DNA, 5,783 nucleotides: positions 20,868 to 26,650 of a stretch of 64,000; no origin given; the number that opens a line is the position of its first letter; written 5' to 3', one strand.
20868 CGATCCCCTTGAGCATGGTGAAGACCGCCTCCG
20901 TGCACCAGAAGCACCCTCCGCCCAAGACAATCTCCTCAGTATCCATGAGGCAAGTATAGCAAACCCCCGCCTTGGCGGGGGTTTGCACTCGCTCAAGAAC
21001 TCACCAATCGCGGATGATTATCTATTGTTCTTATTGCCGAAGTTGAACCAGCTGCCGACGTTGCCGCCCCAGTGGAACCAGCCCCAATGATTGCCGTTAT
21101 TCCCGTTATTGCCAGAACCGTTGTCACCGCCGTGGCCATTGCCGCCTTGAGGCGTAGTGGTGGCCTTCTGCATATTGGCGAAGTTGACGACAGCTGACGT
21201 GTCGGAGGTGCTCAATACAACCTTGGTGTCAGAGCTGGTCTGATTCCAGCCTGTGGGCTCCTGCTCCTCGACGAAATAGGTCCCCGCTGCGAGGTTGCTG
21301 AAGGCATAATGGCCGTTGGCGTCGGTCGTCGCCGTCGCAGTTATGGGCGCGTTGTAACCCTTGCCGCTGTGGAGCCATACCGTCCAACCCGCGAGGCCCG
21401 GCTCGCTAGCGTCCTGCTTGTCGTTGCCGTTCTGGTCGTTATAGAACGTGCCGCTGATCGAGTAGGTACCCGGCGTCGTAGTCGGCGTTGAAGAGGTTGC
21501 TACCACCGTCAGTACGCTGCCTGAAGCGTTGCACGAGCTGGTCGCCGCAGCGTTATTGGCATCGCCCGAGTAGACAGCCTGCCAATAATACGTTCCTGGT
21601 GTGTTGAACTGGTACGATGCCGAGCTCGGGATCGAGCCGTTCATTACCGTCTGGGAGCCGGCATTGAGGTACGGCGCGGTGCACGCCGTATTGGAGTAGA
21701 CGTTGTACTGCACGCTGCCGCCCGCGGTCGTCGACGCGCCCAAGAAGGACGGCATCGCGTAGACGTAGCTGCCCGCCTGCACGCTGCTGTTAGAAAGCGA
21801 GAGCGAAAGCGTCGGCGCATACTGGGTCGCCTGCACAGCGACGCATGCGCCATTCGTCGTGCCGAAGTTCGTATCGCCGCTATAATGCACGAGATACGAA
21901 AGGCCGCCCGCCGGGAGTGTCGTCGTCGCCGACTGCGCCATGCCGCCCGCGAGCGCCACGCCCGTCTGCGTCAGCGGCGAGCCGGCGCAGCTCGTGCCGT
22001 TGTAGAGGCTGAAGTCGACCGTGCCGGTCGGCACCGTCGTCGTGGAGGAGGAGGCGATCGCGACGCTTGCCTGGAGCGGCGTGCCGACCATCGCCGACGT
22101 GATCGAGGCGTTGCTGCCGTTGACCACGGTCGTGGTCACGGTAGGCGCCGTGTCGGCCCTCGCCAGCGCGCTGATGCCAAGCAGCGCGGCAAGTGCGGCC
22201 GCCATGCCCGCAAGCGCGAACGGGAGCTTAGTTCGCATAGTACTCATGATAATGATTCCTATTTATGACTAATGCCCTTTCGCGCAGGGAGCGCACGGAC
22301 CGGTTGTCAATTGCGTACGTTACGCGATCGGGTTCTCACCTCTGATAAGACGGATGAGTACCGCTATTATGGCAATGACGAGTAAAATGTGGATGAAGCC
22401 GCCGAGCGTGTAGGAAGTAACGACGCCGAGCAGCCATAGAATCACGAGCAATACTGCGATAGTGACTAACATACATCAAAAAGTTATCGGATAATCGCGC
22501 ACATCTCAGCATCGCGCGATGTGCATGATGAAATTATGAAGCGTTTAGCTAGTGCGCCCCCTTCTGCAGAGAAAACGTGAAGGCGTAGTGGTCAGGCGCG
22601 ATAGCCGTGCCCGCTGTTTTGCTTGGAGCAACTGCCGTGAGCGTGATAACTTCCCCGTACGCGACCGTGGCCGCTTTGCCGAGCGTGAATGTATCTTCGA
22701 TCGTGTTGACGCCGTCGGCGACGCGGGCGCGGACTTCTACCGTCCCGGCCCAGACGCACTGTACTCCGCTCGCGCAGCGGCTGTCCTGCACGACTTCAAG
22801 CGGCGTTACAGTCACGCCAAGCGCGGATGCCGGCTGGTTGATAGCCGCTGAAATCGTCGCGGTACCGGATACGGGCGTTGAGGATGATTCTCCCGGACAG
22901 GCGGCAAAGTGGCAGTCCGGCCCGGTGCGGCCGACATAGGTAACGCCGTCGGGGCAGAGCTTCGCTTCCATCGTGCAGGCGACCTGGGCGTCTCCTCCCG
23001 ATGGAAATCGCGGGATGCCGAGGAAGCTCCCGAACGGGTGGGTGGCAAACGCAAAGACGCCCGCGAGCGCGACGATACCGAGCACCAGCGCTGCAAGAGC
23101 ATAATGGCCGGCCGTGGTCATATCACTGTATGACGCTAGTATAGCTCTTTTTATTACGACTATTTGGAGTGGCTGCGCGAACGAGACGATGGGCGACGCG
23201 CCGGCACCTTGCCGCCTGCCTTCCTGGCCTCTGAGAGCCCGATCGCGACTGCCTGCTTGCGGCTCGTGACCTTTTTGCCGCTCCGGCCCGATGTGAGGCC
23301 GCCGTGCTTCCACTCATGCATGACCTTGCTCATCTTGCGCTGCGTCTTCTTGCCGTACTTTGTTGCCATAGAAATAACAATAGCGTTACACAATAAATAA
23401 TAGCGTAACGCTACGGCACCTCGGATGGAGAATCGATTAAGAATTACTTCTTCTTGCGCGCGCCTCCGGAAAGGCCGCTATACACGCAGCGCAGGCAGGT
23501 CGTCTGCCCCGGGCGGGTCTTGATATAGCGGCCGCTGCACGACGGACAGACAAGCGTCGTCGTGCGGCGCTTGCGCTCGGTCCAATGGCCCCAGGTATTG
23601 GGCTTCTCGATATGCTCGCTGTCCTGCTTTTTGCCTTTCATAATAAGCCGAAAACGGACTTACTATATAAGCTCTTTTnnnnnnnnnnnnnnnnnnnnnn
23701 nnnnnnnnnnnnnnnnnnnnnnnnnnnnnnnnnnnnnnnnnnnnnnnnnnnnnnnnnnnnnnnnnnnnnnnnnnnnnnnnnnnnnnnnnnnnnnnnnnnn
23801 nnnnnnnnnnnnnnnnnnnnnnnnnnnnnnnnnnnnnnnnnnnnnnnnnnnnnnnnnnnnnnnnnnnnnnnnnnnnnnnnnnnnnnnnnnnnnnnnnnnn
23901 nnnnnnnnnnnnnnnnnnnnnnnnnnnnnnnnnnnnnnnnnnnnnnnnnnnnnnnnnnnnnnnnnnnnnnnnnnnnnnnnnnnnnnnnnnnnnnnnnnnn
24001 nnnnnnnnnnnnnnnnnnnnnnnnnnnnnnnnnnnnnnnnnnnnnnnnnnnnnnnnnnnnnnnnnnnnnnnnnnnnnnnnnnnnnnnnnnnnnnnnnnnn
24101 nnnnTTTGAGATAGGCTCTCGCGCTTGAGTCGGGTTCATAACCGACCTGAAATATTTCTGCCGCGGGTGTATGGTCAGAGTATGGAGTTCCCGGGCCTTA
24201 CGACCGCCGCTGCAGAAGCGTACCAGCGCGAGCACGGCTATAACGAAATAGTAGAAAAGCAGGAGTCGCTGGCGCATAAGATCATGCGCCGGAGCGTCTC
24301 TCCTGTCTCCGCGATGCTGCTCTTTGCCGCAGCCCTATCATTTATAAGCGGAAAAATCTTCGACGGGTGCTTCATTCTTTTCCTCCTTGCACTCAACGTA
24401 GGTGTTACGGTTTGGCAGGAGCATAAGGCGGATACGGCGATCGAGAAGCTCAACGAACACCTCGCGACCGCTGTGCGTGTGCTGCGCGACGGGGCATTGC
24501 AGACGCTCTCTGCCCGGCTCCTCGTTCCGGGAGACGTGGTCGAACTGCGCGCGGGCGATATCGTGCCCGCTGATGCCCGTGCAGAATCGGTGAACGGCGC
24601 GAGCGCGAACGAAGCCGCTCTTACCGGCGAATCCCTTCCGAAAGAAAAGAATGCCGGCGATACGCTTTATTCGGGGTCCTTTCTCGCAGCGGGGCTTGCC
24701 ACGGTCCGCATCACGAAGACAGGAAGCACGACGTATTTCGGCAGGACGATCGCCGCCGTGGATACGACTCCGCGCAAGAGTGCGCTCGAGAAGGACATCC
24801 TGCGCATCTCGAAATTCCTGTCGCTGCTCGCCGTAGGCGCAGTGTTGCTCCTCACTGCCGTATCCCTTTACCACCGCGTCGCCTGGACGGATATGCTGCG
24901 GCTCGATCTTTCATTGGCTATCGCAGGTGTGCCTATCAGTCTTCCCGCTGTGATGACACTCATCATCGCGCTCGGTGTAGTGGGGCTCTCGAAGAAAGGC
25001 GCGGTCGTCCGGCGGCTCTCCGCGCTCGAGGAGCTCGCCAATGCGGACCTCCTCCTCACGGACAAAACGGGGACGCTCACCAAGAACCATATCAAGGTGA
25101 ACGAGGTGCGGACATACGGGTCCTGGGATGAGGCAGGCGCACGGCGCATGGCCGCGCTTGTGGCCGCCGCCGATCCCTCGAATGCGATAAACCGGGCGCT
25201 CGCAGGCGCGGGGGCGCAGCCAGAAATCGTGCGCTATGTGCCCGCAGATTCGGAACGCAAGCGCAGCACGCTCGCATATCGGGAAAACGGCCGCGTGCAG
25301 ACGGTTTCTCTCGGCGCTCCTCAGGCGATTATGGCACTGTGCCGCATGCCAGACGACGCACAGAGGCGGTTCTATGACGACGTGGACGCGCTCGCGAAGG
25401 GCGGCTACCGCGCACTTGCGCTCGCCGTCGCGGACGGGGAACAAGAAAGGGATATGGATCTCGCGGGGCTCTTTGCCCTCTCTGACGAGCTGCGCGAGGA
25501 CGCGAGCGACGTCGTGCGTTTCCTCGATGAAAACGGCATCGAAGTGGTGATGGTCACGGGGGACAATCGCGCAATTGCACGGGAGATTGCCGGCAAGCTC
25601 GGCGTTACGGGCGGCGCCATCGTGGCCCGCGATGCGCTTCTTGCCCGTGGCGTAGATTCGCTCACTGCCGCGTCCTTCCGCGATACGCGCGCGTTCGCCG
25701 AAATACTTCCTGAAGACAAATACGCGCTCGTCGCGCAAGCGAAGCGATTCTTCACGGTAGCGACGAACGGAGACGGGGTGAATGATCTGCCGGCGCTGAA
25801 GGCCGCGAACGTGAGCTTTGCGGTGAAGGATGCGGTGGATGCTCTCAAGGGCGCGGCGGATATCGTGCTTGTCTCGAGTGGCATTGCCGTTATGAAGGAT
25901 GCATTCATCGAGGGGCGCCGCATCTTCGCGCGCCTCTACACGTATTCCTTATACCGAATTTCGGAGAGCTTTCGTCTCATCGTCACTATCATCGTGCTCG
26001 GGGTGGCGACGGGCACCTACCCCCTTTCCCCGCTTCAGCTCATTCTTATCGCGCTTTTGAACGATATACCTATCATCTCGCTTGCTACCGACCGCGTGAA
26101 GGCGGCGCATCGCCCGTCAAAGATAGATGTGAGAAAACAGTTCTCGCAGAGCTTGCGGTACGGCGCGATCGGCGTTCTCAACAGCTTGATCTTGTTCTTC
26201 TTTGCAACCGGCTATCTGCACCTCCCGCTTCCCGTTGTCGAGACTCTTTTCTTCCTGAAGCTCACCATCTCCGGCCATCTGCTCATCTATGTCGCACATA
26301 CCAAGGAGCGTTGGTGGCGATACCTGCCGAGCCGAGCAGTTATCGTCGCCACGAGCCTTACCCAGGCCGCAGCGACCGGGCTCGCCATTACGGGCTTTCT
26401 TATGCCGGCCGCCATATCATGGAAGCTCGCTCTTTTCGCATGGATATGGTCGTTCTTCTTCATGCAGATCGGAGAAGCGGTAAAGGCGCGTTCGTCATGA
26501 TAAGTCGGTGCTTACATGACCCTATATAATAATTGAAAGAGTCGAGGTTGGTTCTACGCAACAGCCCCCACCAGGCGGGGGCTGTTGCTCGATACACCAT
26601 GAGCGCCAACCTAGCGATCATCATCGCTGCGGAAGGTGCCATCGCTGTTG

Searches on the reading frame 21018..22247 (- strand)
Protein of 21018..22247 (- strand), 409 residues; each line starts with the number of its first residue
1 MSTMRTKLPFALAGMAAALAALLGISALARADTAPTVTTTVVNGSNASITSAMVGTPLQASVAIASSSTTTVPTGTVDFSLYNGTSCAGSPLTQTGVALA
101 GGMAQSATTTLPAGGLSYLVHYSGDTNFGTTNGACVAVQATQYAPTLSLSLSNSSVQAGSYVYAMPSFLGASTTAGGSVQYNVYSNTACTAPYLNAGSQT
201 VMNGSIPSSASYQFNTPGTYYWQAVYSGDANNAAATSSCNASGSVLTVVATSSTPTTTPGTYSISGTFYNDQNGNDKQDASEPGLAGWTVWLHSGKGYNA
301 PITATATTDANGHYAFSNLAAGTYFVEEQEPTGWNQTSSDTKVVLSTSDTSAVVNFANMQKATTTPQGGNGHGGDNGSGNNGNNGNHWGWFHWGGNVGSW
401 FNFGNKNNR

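Call 12: find_encoding_contigs(protein=window:21018-22247:-, flank=10000, max_places=1)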
Protein window:21018-22247:- (409 aa): 1 contig read that carries it; 1 place shown.
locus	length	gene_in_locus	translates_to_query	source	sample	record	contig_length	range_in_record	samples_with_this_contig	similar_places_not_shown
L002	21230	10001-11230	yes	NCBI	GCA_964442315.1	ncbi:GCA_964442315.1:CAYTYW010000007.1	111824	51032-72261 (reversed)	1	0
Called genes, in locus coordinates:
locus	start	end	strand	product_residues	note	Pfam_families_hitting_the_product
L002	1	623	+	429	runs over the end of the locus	PF02403:Seryl_tRNA_N, PF00587:tRNA-synt_2b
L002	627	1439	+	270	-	-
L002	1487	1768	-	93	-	-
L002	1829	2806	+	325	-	PF01207:Dus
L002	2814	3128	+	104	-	-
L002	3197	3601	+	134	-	-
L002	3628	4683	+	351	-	PF05496:RuvB_N (weak), PF13177:DNA_pol3_delta2 (weak), PF00004:AAA, PF13177:DNA_pol3_delta2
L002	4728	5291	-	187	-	-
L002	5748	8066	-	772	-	PF00690:Cation_ATPase_N, PF00122:E1-E2_ATPase, PF00702:Hydrolase, PF08282:Hydrolase_3 (faint)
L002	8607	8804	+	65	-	-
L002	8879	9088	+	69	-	PF20106:DUF6496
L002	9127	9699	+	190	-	-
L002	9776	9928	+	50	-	PF18919:DUF5670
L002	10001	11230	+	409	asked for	PF16640:Big_3_5, PF17210:SdrD_B, PF22904:NOMO1-like_2nd (weak), PF13620:CarboxypepD_reg (weak), PF17802:SpaA (weak)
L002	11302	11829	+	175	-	PF01625:PMSR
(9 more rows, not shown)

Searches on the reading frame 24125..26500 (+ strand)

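Call 27: search_protein_families(library=ncbifam, max_evalue=0.01, proteins=[window:24125-26500:+])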
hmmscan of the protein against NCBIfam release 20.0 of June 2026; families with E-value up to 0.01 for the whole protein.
window:24125-26500:+ (791 aa): 30 families (the best 25 are shown)
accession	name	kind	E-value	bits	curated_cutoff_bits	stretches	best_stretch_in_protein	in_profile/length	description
TIGR01647.1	ATPase-IIIA_H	equivalog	3.8e-175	584.2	615.5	1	24-754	1-753/755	plasma-membrane proton-efflux P-type ATPase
TIGR01522.1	ATPase-IIA2_Ca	equivalog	3.6e-78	263.2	798.3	2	30-332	28-344/854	calcium-transporting P-type ATPase, PMR1-type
TIGR01524.1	ATPase-IIIB_Mg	equivalog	5.8e-75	252.7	610.75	1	23-671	32-733/867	magnesium-translocating P-type ATPase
TIGR01494.1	ATPase_P-type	subfamily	3.5e-73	246.7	62.3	2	83-494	1-365/478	HAD-IC family P-type ATPase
TIGR01525.1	ATPase-IB_hvy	subfamily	3.6e-69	234.1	346.25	2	64-494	4-426/560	heavy metal translocating P-type ATPase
TIGR01116.1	ATPase-IIA1_Ca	equivalog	9.1e-68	229.1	703.4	2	64-329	12-287/799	calcium-translocating P-type ATPase, SERCA-type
TIGR01517.1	ATPase-IIB_Ca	equivalog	5.9e-59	200.1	507.05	2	24-328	55-381/882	calcium-translocating P-type ATPase, PMCA-type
NF011702.0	PRK15122.1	subfamily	2.9e-57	194.3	975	2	182-670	248-771/907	magnesium-translocating P-type ATPase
TIGR01512.1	ATPase-IB2_Cd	subfamily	6.7e-55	186.7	313.5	3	63-330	3-257/494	cadmium family heavy metal-translocating P-type ATPase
TIGR01511.1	ATPase-IB1_Cu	subfamily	2.2e-52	178.7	397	3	75-365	38-318/542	copper-translocating P-type ATPase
TIGR01523.1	ATPase-IID_K-Na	equivalog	2.9e-50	170.8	645.05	3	24-180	26-183/997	potassium/sodium efflux P-type ATPase, fungal-type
TIGR01657.1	P-ATPase-V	hypoth_equivalog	6.3e-46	156.4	618.25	4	21-176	136-291/1055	ATP13A2 family polyamine export P-type ATPase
NF008262.1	PRK11033.1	equivalog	1.6e-43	149.2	1005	2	67-495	184-599/731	zinc/cadmium/mercury/lead-transporting ATPase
TIGR01106.1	ATPase-IIC_X-K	subfamily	5.9e-41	140.3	946.1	2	93-328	119-365/997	Na,H/K antiporter P-type ATPase subunit alpha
NF033775.1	P_type_ZntA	exception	5.1e-39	134.2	1240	2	65-495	187-600/732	Zn(II)/Cd(II)/Pb(II) translocating P-type ATPase ZntA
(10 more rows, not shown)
